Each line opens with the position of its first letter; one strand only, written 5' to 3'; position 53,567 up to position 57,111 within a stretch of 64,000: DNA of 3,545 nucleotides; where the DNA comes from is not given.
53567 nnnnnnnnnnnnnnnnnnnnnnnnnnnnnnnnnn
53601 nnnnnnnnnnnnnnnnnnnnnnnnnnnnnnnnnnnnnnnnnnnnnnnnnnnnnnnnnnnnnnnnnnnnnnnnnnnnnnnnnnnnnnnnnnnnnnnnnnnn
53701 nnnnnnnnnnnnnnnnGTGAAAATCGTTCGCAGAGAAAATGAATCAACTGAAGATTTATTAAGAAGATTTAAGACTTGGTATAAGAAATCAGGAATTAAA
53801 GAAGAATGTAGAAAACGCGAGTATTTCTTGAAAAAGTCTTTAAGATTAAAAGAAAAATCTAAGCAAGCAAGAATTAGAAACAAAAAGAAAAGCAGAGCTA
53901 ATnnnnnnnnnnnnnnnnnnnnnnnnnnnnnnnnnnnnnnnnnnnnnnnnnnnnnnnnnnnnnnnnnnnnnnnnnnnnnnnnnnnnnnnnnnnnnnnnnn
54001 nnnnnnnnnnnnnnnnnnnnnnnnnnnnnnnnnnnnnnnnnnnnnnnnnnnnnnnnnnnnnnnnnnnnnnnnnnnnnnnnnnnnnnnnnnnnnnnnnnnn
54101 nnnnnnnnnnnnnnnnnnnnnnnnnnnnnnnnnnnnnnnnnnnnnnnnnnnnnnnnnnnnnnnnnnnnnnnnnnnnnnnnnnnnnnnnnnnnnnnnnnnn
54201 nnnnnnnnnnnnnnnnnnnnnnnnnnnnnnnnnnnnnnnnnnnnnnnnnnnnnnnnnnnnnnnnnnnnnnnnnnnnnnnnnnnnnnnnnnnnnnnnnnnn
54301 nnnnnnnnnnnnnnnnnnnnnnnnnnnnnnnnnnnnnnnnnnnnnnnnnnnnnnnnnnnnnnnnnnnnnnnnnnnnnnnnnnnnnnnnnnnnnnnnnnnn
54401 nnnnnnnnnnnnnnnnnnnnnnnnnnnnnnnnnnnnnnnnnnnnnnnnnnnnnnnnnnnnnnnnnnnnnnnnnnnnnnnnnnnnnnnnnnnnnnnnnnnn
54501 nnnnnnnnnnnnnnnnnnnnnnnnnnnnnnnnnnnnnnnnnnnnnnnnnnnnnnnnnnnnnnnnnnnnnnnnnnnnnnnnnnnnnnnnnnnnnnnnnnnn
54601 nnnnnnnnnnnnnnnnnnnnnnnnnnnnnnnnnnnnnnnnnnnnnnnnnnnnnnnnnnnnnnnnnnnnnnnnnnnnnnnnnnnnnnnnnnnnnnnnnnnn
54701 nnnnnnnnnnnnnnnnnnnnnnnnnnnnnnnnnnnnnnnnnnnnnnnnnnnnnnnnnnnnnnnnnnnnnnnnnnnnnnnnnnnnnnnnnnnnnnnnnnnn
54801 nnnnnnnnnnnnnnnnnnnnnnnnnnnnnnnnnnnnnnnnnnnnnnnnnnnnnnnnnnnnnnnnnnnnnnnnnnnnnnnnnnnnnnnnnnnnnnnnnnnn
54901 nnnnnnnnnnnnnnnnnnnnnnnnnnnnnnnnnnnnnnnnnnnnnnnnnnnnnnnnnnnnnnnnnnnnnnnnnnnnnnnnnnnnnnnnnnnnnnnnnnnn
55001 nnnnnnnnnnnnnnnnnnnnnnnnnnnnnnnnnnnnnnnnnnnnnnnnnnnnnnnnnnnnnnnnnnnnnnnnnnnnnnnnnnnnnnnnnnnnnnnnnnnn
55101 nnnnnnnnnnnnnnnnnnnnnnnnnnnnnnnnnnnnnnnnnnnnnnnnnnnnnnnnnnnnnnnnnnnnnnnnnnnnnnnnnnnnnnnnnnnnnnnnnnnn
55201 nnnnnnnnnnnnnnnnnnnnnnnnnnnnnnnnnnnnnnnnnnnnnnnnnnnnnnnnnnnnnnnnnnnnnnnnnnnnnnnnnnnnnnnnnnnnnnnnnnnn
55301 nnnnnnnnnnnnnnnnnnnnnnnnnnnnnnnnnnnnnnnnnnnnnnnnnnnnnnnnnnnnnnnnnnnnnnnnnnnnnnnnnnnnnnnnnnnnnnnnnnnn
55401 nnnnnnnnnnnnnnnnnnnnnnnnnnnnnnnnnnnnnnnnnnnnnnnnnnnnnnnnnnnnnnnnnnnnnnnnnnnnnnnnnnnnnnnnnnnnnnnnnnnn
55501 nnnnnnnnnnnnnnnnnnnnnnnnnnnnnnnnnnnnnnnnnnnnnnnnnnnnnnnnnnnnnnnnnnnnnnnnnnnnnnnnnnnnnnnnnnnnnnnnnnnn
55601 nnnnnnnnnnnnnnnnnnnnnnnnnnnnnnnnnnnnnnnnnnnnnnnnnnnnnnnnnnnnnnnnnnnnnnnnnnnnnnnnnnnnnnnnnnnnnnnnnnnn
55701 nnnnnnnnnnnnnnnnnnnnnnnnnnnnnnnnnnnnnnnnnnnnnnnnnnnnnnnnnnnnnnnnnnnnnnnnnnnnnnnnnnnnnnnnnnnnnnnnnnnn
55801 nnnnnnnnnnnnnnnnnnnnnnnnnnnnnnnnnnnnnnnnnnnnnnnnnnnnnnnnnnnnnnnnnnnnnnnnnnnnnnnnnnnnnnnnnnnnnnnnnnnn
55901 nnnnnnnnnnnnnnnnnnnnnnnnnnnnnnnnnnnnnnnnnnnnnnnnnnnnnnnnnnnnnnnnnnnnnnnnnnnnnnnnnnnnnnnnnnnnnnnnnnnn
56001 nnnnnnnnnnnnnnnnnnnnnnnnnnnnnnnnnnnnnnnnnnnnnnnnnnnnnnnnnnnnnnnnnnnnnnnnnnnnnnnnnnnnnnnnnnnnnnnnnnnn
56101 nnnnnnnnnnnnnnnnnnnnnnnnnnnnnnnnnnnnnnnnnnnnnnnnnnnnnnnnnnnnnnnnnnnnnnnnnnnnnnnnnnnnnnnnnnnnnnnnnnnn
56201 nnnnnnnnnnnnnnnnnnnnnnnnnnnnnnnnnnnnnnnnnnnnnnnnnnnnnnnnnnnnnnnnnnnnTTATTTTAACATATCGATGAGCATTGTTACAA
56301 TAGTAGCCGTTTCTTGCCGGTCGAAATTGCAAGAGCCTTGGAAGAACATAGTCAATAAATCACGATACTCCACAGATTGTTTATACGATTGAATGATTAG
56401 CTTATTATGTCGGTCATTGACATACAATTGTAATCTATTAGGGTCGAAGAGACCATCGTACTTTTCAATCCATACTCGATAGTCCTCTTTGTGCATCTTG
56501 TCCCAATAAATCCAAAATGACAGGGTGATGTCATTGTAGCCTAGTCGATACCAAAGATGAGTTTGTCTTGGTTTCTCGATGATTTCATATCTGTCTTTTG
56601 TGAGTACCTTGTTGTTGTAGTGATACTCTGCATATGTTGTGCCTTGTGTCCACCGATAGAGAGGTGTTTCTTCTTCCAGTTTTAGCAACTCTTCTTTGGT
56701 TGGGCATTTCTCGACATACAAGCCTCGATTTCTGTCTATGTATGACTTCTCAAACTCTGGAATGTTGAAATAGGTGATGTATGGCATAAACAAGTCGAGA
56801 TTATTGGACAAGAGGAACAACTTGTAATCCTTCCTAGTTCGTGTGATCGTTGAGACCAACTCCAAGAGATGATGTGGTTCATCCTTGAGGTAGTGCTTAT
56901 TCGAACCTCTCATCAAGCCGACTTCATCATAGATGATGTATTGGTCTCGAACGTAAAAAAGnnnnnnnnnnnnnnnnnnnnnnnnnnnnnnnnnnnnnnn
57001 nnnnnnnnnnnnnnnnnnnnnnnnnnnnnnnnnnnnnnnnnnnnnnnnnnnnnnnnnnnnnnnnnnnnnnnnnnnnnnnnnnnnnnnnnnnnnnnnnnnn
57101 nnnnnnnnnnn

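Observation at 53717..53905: Phage-encoded ribosomal protein bS21 with its own promoter inside the tail-fibre module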

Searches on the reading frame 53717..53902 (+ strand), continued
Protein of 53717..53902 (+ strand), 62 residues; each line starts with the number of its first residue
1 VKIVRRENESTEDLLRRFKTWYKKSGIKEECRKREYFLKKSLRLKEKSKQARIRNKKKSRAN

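Call 78: find_related_loci(query=A4, collection=genome_contigs, flank=4000)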
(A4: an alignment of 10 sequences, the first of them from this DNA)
Query A4 (62 aa) in genome_contigs; peptide patterns used: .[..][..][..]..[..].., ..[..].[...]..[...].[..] (x = any residue, [..] = any of these).
127 stretches matched a pattern; 9 encode a relative of the query (tblastn E <= 1e-3); 9 distinct loci.
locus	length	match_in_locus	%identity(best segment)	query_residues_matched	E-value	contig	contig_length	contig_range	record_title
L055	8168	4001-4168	55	2-57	1e-14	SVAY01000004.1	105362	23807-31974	MAG: Erysipelotrichaceae bacterium isolate SIG214 NODE_57_length_105362_cov_290.408947, whole genome shotgun sequence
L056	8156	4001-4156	58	6-57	2e-14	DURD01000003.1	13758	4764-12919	MAG TPA_asm: Erysipelotrichaceae bacterium isolate AS08sgBPME_6 12862_AS08, whole genome shotgun sequence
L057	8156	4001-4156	54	1-52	5e-13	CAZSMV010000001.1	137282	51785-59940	MAG TPA_asm: uncultured Staphylococcaceae bacterium isolate binchicken_co323_13 genome assembly, contig: NODE_28_length_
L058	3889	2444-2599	56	1-52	1e-12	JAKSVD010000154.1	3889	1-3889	MAG: Bacilli bacterium isolate Horse_feces350 MAG350_154, whole genome shotgun sequence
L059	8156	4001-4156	54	1-52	3e-12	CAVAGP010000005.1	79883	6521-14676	Faecalibacillus sp. isolate H07605-L1_cleanbin_000015 genome assembly, contig: Spades_H07605-L1_contig_103, whole genome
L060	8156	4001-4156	54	1-52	3e-12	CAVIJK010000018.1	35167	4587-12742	bacterium isolate H07616-L1_cleanbin_000030 genome assembly, contig: Spades_H07616-L1_contig_737, whole genome shotgun s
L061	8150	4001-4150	52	2-51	1e-11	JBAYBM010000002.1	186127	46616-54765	MAG: Bacilli bacterium isolate SO_2016_CLC_T2_121 scaffold00007_PH3_Jul20_2016, whole genome shotgun sequence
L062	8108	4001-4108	50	2-37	2e-8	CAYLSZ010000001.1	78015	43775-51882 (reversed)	MAG TPA_asm: uncultured Staphylococcaceae bacterium isolate SRP141132_co3_321 genome assembly, contig: NODE_108_length_7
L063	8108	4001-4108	44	2-37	3e-7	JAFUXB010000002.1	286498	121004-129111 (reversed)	MAG: Bacilli bacterium isolate RGIG4904 Roe_deer_Rumen-2__c4431, whole genome shotgun sequence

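Call 81: search_protein_families(library=pfam, proteins=[L059:794-1513:+, L059:1520-2800:+, L059:3205-3867:+, L059:3995-4168:+, L059:4291-5469:+, L059:5485-5949:+, L059:6344-7234:+, L055:1667-2917:+, L055:3296-3928:+, L055:5781-6767:+], max_evalue=0.0001)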
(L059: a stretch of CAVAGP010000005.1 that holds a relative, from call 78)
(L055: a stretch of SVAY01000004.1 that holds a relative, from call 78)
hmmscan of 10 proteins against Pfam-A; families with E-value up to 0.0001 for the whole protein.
L059:794-1513:+ (240 aa): 2 families
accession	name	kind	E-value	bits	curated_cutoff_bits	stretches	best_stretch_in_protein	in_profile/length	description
PF04452.19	Methyltrans_RNA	-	1.2e-47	161.9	23.9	1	66-232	2-164/165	RNA methyltransferase domain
PF20260.4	PUA_4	-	4.5e-10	39.9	23.9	1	15-59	2-47/48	RNA methyltransferase PUA domain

L059:1520-2800:+ (427 aa): 2 families
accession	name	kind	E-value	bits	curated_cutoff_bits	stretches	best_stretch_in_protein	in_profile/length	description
PF04055.27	Radical_SAM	-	2.1e-30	106.5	29.5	1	147-320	2-166/166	Radical SAM superfamily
PF00919.26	UPF0004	-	7.4e-21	74.4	27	1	3-90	1-89/98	Uncharacterized protein family UPF0004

L059:3205-3867:+ (221 aa): 1 family
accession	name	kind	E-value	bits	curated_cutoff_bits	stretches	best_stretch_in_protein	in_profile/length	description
PF01791.15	DeoC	-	1.5e-18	67.8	23.8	1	5-205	4-217/229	DeoC/LacD family aldolase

L059:3995-4168:+ (58 aa): 1 family
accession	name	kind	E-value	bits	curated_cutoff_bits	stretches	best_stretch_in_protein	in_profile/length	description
PF01165.25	Ribosomal_S21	-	1.5e-16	60.2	27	1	7-57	4-54/55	Ribosomal protein S21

L059:4291-5469:+ (393 aa): 1 family
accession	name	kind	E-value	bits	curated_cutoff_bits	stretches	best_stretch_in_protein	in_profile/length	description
PF03412.21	Peptidase_C39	-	9.9e-14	51.8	22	1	4-124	4-124/133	Peptidase C39 family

L059:5485-5949:+ (155 aa): 1 family
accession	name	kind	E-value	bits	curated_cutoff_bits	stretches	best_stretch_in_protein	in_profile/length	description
PF02130.23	YbeY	-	8.1e-43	145.8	25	1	17-148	8-127/129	Endoribonuclease YbeY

L059:6344-7234:+ (297 aa): 7 families
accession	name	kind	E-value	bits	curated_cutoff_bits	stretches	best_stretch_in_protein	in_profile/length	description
PF01926.29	MMR_HSR1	-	5.7e-27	94.5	21.9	1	6-119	2-113/113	50S ribosome-binding GTPase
PF07650.23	KH_2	-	6e-15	55.3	22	1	202-274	1-73/78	KH domain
PF02421.24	FeoB_N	-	1.5e-10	41.2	27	1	6-161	3-155/156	Ferrous iron transport protein B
PF03193.22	RsgA_GTPase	-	4.5e-08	33.6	30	0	4-62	107-169/174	RsgA GTPase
PF00009.33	GTP_EFTU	-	6.6e-08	32.8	26.5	1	6-166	6-186/188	Elongation factor Tu GTP binding domain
PF04548.22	AIG1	-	2e-07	31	27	1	8-108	5-108/212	AIG1 family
PF00350.29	Dynamin_N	-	3.4e-06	27.6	27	0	7-37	2-32/168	Dynamin family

L055:1667-2917:+ (417 aa): 2 families
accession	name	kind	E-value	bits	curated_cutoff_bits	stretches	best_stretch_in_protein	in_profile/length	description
PF04055.27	Radical_SAM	-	2.4e-26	93.3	29.5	1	145-314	2-166/166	Radical SAM superfamily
PF00919.26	UPF0004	-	2.6e-22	79.1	27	1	4-95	3-98/98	Uncharacterized protein family UPF0004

L055:3296-3928:+ (211 aa): 1 family
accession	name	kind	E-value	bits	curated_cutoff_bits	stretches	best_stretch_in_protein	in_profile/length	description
PF01791.15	DeoC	-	4.9e-23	82.4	23.8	1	6-203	5-216/229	DeoC/LacD family aldolase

L055:5781-6767:+ (329 aa): 1 family
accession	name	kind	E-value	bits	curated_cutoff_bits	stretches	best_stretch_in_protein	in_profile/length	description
PF00561.26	Abhydrolase_1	-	7.1e-07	29.6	25.8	1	69-189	2-116/245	alpha/beta hydrolase fold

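Call 100: predict_structure(alignment_id=A4)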
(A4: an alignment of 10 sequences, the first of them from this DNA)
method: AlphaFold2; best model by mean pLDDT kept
length: 62 residues; sequences in the alignment: 10
mean_pLDDT: 91.0   pTM: 0.48
mean pLDDT of the five models: 91.0, 90.9, 90.8, 87.8, 85.7
residues with pLDDT >= 90: 46; 70-90: 16; 50-70: 0; < 50: 0
segments of 3 or more residues with pLDDT < 50: none
pLDDT, mean of each block of 10 residues (from residue 1): 87 92 90 94 96 91 76
secondary structure, 60 per line:
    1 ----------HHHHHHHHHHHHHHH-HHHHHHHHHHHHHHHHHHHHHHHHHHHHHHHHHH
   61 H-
elements in order: H11-25 H27-61

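Call 102: fold_search(model_id=the predicted structure, library=pdb)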
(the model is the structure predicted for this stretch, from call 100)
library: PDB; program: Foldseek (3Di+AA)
matches with E <= 10: 12; with E <= 0.001: 0
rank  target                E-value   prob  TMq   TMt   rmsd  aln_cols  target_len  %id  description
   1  9ghg_v                9.5e-02  0.96  0.53  0.61   9.0        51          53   55  Staphylococcus aureus FusB bound to the small subunit of the S. aureus 70S ribosome (FusB-Sa70S:SSU) (released 2025-03-26)
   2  4ybb_AU               9.6e-01  0.89  0.52  0.57   0.9        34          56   44  High-resolution structure of the Escherichia coli ribosome (released 2015-03-18)
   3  9fco_U                1.0e+00  0.89  0.54  0.52   0.8        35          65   46  Structure of E. coli 30S-IF1-IF3-mRNA-Kasugamycin complex (released 2025-03-19)
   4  8ekc_u                1.0e+00  0.87  0.52  0.58   0.9        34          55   44  Escherichia coli 70S ribosome bound to thermorubin, deacylated P-site tRNAfMet and aminoacylated A-site Phe-tRNA (released 2022-12-07)
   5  8g7q_u                1.4e+00  0.75  0.52  0.55   1.0        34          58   44  Structure of the Escherichia coli 70S ribosome in complex with EF-Tu and Ile-tRNAIle(LAU) bound to the near-cognate AU (released 2024-03-06)
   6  8rd8_NV               1.6e+00  0.66  0.49  0.53   1.3        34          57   35  Cryo-EM structure of P. urativorans 70S ribosome in complex with hibernation factors Balon and RaiA (structure 1). (released 2024-02-21)
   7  7boi_U                1.9e+00  0.33  0.55  0.52  12.8        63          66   35  Bacterial 30S ribosomal subunit assembly complex state F (multibody refinement for body domain of 30S ribosome) (released 2021-07-07)
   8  6ypu_v                2.4e+00  0.25  0.49  0.51   9.1        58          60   28  Acinetobacter baumannii ribosome-amikacin complex - 30S subunit body (released 2020-09-16)
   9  8fmw_U                4.1e+00  0.16  0.52  0.47  12.2        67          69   28  The structure of a hibernating ribosome in the Lyme disease pathogen (released 2023-11-08)
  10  7m4u_u                5.2e+00  0.16  0.51  0.50   9.0        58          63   28  A. baumannii Ribosome-Eravacycline complex: 30S (released 2021-05-19)
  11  8cai_U                7.7e+00  0.11  0.54  0.48  12.4        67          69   28  Streptomycin and Hygromycin B bound to the 30S body (released 2023-07-26)
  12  8a3l_U                8.3e+00  0.21  0.48  0.44   1.0        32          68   44  Structural insights into the binding of bS1 to the ribosome (released 2023-05-10)
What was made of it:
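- On Ribosomal protein bS21 (PF01165 / TIGR00030): All 12 Foldseek PDB hits are bS21 chains, and about 34 residues fit at 0.8-1.0 A. E-values are 0.095 or higher, and the C-terminal helix is modelled straight, with full-length rmsd about 9 A (calls 100, 102).
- All 12 Foldseek PDB hits are bS21 chains, with about 34 N-terminal residues at 0.8-1.0 A (calls 100, 102). Full-length rmsd is about 9 A (calls 100, 102).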

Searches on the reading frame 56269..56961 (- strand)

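Call 87: search_protein_families(library=phrogs, proteins=[window:56269-56961:-], max_evalue=0.01)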
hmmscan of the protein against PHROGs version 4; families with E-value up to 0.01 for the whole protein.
window:56269-56961:- (230 aa): 3 families
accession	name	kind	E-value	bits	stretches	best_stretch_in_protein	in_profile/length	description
phrog_2150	-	head and packaging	3.4e-23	83.5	1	7-227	122-338/341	terminase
phrog_31603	-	head and packaging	4.6e-06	27.1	1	6-77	140-217/366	terminase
phrog_16433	-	unknown function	8.9e-05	23.4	1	50-76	41-67/75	-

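Call 97: search_protein_families(library=pfam, proteins=[window:56269-56961:-], max_evalue=0.01)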
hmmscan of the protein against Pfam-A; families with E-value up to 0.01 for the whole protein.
window:56269-56961:- (230 aa): 1 family
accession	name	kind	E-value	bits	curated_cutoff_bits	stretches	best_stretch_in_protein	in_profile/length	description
PF05894.18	Podovirus_Gp16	-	1.4e-17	64.6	25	1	8-223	114-323/331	Podovirus DNA encapsidation protein (Gp16)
